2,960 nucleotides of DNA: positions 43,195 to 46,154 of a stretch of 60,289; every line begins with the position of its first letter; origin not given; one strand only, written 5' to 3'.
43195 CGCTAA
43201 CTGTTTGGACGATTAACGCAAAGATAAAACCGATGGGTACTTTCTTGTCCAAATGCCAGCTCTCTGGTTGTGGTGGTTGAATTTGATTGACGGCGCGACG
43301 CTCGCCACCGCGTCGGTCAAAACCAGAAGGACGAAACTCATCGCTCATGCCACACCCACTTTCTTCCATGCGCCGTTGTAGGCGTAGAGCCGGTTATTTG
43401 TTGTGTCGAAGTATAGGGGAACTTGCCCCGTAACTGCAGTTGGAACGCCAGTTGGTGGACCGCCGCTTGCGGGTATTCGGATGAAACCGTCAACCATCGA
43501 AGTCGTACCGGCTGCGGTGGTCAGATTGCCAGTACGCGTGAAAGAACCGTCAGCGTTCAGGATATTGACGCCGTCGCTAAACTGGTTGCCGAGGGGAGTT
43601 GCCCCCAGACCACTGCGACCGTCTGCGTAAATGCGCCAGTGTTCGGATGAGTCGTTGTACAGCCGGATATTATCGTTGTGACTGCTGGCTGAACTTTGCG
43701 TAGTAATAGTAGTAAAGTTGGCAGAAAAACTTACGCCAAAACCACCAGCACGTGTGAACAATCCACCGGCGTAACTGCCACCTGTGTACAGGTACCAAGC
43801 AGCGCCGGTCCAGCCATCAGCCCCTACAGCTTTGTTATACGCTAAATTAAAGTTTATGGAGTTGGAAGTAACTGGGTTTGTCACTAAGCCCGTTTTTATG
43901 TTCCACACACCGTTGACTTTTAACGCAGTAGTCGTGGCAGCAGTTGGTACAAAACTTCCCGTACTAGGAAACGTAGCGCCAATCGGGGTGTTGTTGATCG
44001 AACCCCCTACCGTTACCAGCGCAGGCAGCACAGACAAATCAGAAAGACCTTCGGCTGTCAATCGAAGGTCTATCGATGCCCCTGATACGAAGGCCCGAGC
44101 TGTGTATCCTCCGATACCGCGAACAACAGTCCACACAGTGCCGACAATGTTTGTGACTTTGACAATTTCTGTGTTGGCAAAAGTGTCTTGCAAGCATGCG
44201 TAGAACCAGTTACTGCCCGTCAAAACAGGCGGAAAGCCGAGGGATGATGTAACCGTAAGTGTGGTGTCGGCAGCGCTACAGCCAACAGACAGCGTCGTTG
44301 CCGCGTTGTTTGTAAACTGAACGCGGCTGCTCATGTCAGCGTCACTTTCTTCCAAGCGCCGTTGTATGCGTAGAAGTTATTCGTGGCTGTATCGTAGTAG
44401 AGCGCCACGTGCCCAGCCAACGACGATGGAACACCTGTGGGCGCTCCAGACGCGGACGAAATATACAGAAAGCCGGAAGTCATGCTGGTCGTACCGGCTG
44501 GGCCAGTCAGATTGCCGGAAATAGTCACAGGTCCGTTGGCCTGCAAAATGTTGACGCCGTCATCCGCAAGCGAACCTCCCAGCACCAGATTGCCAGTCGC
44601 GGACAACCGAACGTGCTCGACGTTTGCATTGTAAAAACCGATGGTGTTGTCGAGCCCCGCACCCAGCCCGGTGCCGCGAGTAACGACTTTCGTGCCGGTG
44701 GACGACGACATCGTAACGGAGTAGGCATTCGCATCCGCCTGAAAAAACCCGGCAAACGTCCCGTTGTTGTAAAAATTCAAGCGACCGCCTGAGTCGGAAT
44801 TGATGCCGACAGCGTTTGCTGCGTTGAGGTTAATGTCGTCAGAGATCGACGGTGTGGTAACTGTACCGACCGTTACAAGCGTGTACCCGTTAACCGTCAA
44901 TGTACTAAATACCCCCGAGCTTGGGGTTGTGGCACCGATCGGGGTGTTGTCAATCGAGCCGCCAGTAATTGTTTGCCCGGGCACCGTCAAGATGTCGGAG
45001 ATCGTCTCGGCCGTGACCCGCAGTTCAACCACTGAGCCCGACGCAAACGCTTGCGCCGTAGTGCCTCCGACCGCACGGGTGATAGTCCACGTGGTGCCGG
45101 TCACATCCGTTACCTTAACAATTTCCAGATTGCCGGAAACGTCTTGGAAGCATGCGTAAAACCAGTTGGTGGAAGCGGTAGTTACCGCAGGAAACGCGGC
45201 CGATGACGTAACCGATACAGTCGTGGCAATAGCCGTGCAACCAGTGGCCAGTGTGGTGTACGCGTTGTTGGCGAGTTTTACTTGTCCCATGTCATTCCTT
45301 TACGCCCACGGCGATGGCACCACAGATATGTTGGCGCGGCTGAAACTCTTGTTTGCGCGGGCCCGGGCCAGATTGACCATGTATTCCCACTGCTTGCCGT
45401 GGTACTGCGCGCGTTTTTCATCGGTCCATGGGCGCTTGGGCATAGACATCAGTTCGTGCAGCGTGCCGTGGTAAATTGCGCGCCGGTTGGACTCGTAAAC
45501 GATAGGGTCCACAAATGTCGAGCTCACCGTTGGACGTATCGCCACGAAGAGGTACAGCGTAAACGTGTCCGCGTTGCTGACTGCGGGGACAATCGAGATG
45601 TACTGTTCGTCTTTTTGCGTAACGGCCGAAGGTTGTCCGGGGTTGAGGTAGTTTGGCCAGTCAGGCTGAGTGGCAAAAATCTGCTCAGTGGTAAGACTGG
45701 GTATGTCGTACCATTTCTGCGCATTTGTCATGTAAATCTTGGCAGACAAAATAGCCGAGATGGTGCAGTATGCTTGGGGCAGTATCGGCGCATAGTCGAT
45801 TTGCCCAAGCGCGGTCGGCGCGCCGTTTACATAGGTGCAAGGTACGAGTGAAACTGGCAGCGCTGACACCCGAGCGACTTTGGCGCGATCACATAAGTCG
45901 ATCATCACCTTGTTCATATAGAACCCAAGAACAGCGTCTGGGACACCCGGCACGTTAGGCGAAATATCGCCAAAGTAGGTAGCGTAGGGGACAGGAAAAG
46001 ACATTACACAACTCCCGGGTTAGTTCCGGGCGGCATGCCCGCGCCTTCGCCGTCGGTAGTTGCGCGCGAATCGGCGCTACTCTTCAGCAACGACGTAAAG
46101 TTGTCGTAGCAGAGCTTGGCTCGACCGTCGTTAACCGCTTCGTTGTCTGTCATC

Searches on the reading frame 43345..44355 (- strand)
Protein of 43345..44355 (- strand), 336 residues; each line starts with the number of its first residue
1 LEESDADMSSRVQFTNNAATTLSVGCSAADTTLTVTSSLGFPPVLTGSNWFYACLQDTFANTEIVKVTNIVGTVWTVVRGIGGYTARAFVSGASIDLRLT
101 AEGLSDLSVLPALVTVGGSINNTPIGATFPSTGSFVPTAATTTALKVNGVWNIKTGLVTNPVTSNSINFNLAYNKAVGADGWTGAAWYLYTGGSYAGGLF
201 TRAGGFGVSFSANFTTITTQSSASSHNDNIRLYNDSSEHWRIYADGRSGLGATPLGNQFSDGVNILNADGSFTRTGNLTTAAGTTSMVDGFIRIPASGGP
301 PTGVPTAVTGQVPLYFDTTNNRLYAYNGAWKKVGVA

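Call 17: search_protein_families(library=phrogs, proteins=[window:43345-44355:-], max_evalue=0.001)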
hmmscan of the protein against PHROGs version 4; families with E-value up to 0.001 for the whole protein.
window:43345-44355:- (336 aa): 3 families
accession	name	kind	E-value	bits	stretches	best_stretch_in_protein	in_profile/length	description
phrog_6427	-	unknown function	1.2e-17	64.6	1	12-108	4-105/675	-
phrog_8469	-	tail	1.1e-12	48.9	1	12-107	3-99/303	tail fiber protein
phrog_30299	-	tail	0.00059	19.9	1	13-223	4-205/425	tail fiber protein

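Call 18: search_protein_families(library=pfam, proteins=[window:43345-44355:-], max_evalue=0.001)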
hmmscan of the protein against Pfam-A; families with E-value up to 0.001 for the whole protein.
window:43345-44355:- (336 aa): 0 families

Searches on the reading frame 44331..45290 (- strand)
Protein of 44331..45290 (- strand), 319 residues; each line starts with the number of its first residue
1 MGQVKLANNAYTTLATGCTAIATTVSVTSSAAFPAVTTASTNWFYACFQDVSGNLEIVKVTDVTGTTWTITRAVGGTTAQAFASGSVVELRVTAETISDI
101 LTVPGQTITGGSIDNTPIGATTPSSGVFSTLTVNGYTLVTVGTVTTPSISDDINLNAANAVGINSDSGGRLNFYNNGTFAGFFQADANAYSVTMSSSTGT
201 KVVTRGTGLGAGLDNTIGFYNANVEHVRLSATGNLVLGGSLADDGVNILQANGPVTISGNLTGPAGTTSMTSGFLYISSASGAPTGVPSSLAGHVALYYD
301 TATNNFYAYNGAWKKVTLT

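Call 17: search_protein_families(library=phrogs, proteins=[window:44331-45290:-], max_evalue=0.001)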
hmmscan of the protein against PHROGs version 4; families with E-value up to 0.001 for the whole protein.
window:44331-45290:- (319 aa): 6 families
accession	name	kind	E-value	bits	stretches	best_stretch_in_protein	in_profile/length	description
phrog_6427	-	unknown function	6.2e-16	58.9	1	3-182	3-190/675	-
phrog_8469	-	tail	1.9e-14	54.7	1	4-104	3-103/303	tail fiber protein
phrog_30299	-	tail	1.9e-09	37.9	1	4-147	3-146/425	tail fiber protein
phrog_19311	-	unknown function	6.5e-06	25.4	1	6-98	5-96/1023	-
phrog_25788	-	tail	1.6e-05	24.8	1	4-220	267-466/603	tail fiber protein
phrog_1101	-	tail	0.00034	19.5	1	9-126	554-666/1405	tail protein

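Call 18: search_protein_families(library=pfam, proteins=[window:44331-45290:-], max_evalue=0.001)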
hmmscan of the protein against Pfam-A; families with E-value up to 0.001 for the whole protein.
window:44331-45290:- (319 aa): 0 families

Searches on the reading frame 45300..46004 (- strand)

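Call 17: search_protein_families(library=phrogs, proteins=[window:45300-46004:-], max_evalue=0.001)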
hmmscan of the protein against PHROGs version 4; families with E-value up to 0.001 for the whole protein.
window:45300-46004:- (234 aa): 1 family
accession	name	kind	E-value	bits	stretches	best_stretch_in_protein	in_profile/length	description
phrog_437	-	head and packaging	1.7e-16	61.5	1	113-230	91-199/203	virion structural protein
